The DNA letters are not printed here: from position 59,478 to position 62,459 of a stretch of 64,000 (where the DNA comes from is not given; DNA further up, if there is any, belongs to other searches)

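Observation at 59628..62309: PHP-phosphoesterase::SMC-like ABC-ATPase fusion translationally coupled (ATGA) to a type III restriction enzyme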

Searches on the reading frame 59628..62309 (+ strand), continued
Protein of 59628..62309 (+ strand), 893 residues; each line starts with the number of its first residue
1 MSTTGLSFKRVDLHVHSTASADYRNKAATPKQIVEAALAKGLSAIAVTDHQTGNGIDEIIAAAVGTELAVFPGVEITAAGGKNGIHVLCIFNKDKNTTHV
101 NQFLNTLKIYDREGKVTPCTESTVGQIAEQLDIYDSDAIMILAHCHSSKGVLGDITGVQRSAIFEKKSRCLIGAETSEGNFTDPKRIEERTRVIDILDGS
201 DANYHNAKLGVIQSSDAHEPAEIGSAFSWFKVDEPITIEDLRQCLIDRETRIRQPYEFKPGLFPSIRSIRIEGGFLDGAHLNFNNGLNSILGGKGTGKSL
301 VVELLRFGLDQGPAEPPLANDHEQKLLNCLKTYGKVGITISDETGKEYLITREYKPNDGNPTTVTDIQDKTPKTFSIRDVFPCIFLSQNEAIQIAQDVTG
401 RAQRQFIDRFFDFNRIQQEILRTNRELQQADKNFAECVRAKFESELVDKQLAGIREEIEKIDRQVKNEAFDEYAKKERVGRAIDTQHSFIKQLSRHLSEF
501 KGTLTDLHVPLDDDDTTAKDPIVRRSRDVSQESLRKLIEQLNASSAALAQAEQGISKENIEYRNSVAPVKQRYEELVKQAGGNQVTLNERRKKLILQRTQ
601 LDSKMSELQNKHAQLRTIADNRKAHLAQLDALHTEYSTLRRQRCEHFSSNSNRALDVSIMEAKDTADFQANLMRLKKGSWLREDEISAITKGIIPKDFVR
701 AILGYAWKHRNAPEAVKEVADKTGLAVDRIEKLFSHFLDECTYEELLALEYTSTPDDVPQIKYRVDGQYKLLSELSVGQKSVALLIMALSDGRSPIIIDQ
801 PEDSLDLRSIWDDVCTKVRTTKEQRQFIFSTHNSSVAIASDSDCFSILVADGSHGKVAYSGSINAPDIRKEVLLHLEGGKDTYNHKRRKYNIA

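Call 63: search_protein_families(library=ncbifam, proteins=[L088:7977-10616:+, L089:7965-10628:+, L090:7998-10619:+, L091:7974-10655:+, L002:4195-6867:+, L088:10601-11761:+, L079:9977-12646:+, L077:8530-11115:+], max_evalue=1e-10)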
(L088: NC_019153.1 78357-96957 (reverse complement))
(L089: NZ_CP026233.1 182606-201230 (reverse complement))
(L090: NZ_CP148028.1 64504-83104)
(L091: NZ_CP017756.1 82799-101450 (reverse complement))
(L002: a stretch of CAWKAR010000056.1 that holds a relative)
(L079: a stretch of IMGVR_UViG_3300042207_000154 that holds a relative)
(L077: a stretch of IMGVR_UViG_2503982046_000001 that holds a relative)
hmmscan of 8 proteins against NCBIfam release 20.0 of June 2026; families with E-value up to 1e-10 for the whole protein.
L088:7977-10616:+ (880 aa): 3 families
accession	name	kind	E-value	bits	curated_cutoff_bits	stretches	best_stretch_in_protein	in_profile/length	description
NF045780.1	TrlF_fam_ATP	equivalog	2.9e-178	595.5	350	1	9-874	2-944/944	TrlF family AAA-like ATPase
NF045781.1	Spaf1101_AAA_ATP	equivalog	1.9e-56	192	475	2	753-875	707-834/836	Spaf_1101 family AAA-like ATPase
NF042955.1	Ppl_antiphage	equivalog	1.5e-45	155.6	1000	2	9-632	1-612/882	anti-phage protein Ppl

L089:7965-10628:+ (888 aa): 3 families
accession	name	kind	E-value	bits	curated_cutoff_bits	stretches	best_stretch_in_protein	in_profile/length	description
NF045780.1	TrlF_fam_ATP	equivalog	1.1e-168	563.9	350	1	10-886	2-944/944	TrlF family AAA-like ATPase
NF045781.1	Spaf1101_AAA_ATP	equivalog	4e-64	217.4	475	2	749-885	693-832/836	Spaf_1101 family AAA-like ATPase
NF042955.1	Ppl_antiphage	equivalog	3.8e-51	174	1000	2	719-883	722-880/882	anti-phage protein Ppl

L090:7998-10619:+ (874 aa): 4 families
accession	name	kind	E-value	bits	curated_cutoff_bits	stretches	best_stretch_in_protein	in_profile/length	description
NF045780.1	TrlF_fam_ATP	equivalog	4.5e-98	330.2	350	1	5-865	3-943/944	TrlF family AAA-like ATPase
NF042955.1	Ppl_antiphage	equivalog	3.6e-62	210.5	1000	2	5-610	2-626/882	anti-phage protein Ppl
NF045781.1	Spaf1101_AAA_ATP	equivalog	1.1e-54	186.2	475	2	34-300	98-374/836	Spaf_1101 family AAA-like ATPase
NF038032.1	CehA_McbA_metalo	domain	1.5e-16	60.7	80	1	7-221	2-199/315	CehA/McbA family metallohydrolase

L091:7974-10655:+ (894 aa): 4 families
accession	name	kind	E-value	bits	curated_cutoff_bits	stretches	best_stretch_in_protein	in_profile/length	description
NF045780.1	TrlF_fam_ATP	equivalog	6e-148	495.2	350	1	14-892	2-944/944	TrlF family AAA-like ATPase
NF045781.1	Spaf1101_AAA_ATP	equivalog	5.6e-59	200.4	475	2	768-891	705-832/836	Spaf_1101 family AAA-like ATPase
NF042955.1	Ppl_antiphage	equivalog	2.1e-43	148.4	1000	1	419-887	420-878/882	anti-phage protein Ppl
NF038032.1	CehA_McbA_metalo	domain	1.4e-13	50.9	80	1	17-146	2-117/315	CehA/McbA family metallohydrolase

L002:4195-6867:+ (891 aa): 3 families
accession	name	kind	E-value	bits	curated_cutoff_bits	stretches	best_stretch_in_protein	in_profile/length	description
NF045780.1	TrlF_fam_ATP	equivalog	1.1e-108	365.2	350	1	5-880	2-934/944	TrlF family AAA-like ATPase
NF045781.1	Spaf1101_AAA_ATP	equivalog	4.3e-58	197.5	475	2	602-890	522-833/836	Spaf_1101 family AAA-like ATPase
NF042955.1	Ppl_antiphage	equivalog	5.1e-58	196.8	1000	1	9-880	5-873/882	anti-phage protein Ppl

L088:10601-11761:+ (387 aa): 0 families

L079:9977-12646:+ (890 aa): 3 families
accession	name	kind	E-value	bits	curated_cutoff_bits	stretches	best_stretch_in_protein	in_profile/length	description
NF042955.1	Ppl_antiphage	equivalog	0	1152.9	1000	1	9-888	1-882/882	anti-phage protein Ppl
NF045780.1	TrlF_fam_ATP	equivalog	5.7e-149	498.6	350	1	9-888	2-943/944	TrlF family AAA-like ATPase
NF045781.1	Spaf1101_AAA_ATP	equivalog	2.5e-65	221.4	475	2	43-414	102-462/836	Spaf_1101 family AAA-like ATPase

L077:8530-11115:+ (862 aa): 3 families
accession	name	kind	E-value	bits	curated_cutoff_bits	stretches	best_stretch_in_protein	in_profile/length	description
NF045780.1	TrlF_fam_ATP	equivalog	2.7e-169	565.9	350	1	4-853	1-943/944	TrlF family AAA-like ATPase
NF042955.1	Ppl_antiphage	equivalog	3.9e-51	174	1000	2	5-644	1-644/882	anti-phage protein Ppl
NF045781.1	Spaf1101_AAA_ATP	equivalog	6e-48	163.9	475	2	735-855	708-834/836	Spaf_1101 family AAA-like ATPase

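Call 68: search_protein_families(library=pfam, proteins=[L003:5670-7160:+, L086:2825-3346:+], max_evalue=0.001)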
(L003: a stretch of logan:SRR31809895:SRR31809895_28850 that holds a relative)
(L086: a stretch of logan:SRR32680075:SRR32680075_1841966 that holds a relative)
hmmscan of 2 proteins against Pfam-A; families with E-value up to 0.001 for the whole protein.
L003:5670-7160:+ (497 aa): 1 family
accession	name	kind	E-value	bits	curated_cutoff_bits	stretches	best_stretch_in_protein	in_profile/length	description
PF02810.21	SEC-C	-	6.4e-09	36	20.4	1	6-23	1-18/19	SEC-C motif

L086:2825-3346:+ (174 aa): 1 family
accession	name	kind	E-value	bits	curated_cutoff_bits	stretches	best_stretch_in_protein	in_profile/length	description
PF10083.14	DUF2321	-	1.1e-53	181.5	24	1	16-169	2-156/157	Uncharacterized protein conserved in bacteria (DUF2321)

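Call 77: search_protein_families(library=padloc, proteins=[L088:10601-11761:+, L088:7977-10616:+, L079:9977-12646:+, L002:4195-6867:+], max_evalue=0.00001)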
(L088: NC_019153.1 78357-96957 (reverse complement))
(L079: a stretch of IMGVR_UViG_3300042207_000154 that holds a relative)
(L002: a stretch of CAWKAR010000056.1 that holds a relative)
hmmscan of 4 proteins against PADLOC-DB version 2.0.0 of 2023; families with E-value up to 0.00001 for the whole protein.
L088:10601-11761:+ (387 aa): 3 families
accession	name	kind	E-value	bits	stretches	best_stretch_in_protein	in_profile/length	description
PDLC02394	pAgo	-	1.8e-15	53.8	1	29-325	56-372/1121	-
PDLC02402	Aga_SIR2-PNTD1-PNTD2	-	1.3e-10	38.1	1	193-321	367-488/876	Class I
PDLC02418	Aga_SIR2-Kinase-PNTD1-PNTD2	-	5.5e-08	29.5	1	186-321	214-366/756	Class I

L088:7977-10616:+ (880 aa): 15 families
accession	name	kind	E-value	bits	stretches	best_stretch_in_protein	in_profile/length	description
PDLC02208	Ppl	-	2.5e-35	119.9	2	9-626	4-614/894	-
PDLC04678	PDC-M49A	-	6.1e-17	59.1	2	14-105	4-86/681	-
PDLC04680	PDC-M49A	-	1.4e-16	58.2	1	15-106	4-85/674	-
PDLC04135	mad3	-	1.4e-15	55.8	1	285-820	13-326/374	mads_3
PDLC03859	LmuB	-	8.5e-11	39.8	0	288-362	17-81/611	-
PDLC02980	AriA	-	7.3e-10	37.3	1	759-818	239-300/304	-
PDLC04164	AriA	-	3e-09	34.8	0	768-820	184-235/253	-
PDLC00278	PtuA1|PtuA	-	1.1e-07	29.5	0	288-318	17-47/436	AAA ATPase domain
PDLC00271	PtuA1|PtuA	-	4.3e-07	27.8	0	288-319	17-48/421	AAA ATPase domain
PDLC00298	PtuA1|PtuA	-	5.7e-07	26.9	0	289-318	18-47/423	AAA ATPase domain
PDLC00099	GajA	-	3.1e-06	24.5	0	289-321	24-56/626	AAA ATPase domain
PDLC04679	PDC-M49A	-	3.5e-06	24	0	766-827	418-479/541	-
PDLC02979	AriA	-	4.8e-06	24.6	0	289-580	18-274/373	-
PDLC00277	PtuA1|PtuA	-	4.9e-06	24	0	288-320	17-49/423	AAA ATPase domain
PDLC00290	PtuA1|PtuA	-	8.2e-06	23.4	0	769-848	261-339/414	AAA ATPase domain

L079:9977-12646:+ (890 aa): 4 families
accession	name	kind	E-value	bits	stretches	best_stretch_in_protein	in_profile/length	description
PDLC02208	Ppl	-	6.1e-232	770.5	1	6-888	1-892/894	-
PDLC04135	mad3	-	4.8e-11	40.8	1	271-856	9-348/374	mads_3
PDLC02980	AriA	-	4.8e-08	31.3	1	626-837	100-304/304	-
PDLC03859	LmuB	-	8.9e-08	29.8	0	266-355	8-84/611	-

L002:4195-6867:+ (891 aa): 6 families
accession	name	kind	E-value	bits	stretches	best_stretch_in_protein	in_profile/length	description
PDLC02208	Ppl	-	1.6e-46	156.9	2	8-642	7-638/894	-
PDLC04135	mad3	-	1.1e-13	49.5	1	278-869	13-361/374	mads_3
PDLC02980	AriA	-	7.6e-10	37.2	0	770-835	234-302/304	-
PDLC04678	PDC-M49A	-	1.4e-09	34.8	0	786-870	561-647/681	-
PDLC03865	LmuB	-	1.9e-08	31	1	277-721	14-482/1007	-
PDLC03863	LmuB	-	1.9e-07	28.2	1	268-367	5-92/610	-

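Call 83: list_cluster_members(proteins=[P0241, window:59628-62306:+, window:56935-59628:+])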
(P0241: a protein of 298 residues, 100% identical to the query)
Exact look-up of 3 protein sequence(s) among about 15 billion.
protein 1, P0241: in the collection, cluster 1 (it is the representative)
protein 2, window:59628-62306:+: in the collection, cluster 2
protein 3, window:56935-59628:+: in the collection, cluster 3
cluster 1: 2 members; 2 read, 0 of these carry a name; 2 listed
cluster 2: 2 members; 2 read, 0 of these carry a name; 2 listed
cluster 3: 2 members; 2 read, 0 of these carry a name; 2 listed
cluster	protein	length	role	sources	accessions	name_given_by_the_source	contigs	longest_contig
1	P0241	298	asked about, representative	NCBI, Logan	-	-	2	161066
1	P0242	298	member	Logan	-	-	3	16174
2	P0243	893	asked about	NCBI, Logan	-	-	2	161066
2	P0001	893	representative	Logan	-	-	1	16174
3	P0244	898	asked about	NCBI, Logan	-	-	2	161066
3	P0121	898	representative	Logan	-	-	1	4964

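Call 93: search_dna_similar(query=window:59628-62306:+, collection=phages, mode=protein, max_rows=12)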
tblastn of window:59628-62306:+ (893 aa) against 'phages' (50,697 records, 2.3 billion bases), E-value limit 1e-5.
Records with a match: 9; places in all: 9; records where one place covers at least 80% of the query: 2.
Best place of each record, by identity: <60% 9.
By first word of the organism name: Yersinia 2; Listeria 2; Bacteriophage 2; Vibrio 1; Streptococcus 1; Microcystis 1.
By host as written in the record: Yersinia enterocolitica 2; Listeria monocytogenes 2; - 2; Vibrio cyclitrophicus 10N.286.54.E11 1; Streptococcus suis ZKB4 1; Microcystis wesenbergii 1.
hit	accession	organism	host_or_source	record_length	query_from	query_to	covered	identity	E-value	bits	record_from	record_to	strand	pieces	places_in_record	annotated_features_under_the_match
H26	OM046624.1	Yersinia phage vB_YenM_42.18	Yersinia enterocolitica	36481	5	892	99%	24.7%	1e-45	184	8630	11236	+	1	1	chromosome partition protein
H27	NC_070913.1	Yersinia phage vB_YenM_42.18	Yersinia enterocolitica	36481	5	892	99%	24.7%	1e-45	184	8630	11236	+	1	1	chromosome partition protein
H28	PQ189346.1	Vibrio phage 10N.286.54.E11_PE001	Vibrio cyclitrophicus 10N.286.54.E11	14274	3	892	53%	31.3%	9e-22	200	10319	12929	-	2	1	hypothetical protein (x2)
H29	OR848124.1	Listeria phage LM 4-14-1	Listeria monocytogenes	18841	1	892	57%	26.6%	3e-19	178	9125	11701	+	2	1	record has no annotation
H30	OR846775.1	Listeria phage LM 4-11-1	Listeria monocytogenes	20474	1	892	57%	26.6%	3e-19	178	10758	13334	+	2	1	record has no annotation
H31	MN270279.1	Streptococcus phage phi-SsuZKB4_rum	Streptococcus suis ZKB4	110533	28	893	49%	28.8%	1e-19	171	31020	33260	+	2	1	hypothetical protein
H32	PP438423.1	Microcystis phage Mwe-JY31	Microcystis wesenbergii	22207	766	890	14%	32.4%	8e-12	76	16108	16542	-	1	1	hypothetical protein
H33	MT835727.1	Bacteriophage sp.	human fecal samples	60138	8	96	10%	39.3%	5e-9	66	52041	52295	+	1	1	record has no annotation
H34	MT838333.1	Bacteriophage sp.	human fecal samples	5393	11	78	8%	44.1%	9e-6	56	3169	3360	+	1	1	record has no annotation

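Call 96: get_annotated_region(hit=H26, flank=5000)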
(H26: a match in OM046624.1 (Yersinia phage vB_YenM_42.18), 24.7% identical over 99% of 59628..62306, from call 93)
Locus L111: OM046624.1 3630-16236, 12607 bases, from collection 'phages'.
description: Yersinia phage vB_YenM_42.18, complete genome.
organism: Yersinia phage vB_YenM_42.18 (NCBI taxid 2918926)
taxonomy: Viruses; Duplodnaviria; Heunggongvirae; Uroviricota; Caudoviricetes; Peduoviridae; Firavirus; Firavirus YenM4218
host: Yersinia enterocolitica; source: -; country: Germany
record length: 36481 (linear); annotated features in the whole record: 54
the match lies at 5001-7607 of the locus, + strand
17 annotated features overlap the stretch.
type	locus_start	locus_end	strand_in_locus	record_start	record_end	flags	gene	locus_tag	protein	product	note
CDS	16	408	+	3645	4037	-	-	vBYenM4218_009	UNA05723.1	replication protein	replication protein GpB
CDS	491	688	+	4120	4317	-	-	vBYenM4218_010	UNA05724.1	transcriptional regulator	-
CDS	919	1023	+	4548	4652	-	-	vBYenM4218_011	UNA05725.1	hypothetical protein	-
CDS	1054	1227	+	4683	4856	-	-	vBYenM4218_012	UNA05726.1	hypothetical protein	-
CDS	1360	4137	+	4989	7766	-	-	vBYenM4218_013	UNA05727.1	replication protein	replication protein GpA, endonuclease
CDS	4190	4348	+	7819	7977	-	-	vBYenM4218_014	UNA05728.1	hypothetical protein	-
CDS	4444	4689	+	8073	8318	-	-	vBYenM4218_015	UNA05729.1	hypothetical protein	-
CDS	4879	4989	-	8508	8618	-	-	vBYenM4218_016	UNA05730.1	hypothetical protein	-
CDS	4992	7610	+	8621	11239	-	-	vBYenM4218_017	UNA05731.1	chromosome partition protein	chromosome partition protein Smc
CDS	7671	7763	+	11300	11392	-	-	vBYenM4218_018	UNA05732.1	hypothetical protein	-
CDS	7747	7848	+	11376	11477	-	-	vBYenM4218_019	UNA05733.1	hypothetical protein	-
CDS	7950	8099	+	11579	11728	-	-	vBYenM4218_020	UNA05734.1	hypothetical protein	-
CDS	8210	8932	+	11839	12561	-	-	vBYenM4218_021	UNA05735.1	hypothetical protein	-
CDS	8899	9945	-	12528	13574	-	-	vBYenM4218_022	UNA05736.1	portal vertex protein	portal vertex protein GpQ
CDS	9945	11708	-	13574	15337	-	-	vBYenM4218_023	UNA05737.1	terminase, ATPase subunit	terminase, ATPase subunit GpP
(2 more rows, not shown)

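Call 97: search_protein_representatives(alignment_id=A1)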
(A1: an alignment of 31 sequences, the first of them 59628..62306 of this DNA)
Query: 31 sequences, 892 profile positions. Proteins with E-value up to 0.001 (for the whole library): 15283; up to 1e-10: 7094; up to 1e-30: 2631. The best 150 are listed.
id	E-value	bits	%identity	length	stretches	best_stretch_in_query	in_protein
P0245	0.0e+00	1355.4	-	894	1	1-892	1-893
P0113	0.0e+00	1243.1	-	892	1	1-892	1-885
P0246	0.0e+00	1205.1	-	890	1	1-892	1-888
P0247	0.0e+00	1108.5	-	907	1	1-892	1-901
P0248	0.0e+00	1099.7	-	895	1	4-890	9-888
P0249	0.0e+00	1090.0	-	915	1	3-891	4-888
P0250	0.0e+00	1049.1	-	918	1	4-892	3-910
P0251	0.0e+00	1040.8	-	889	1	5-892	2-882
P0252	0.0e+00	1028.7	-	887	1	1-891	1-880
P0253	0.0e+00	1025.4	-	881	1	3-891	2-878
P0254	0.0e+00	1013.0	-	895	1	4-891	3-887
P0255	6.0e-299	1010.6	-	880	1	4-892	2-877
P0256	1.1e-294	996.5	-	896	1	3-892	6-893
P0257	1.5e-294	996.0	-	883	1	4-891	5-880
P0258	2.5e-292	988.6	-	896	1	5-891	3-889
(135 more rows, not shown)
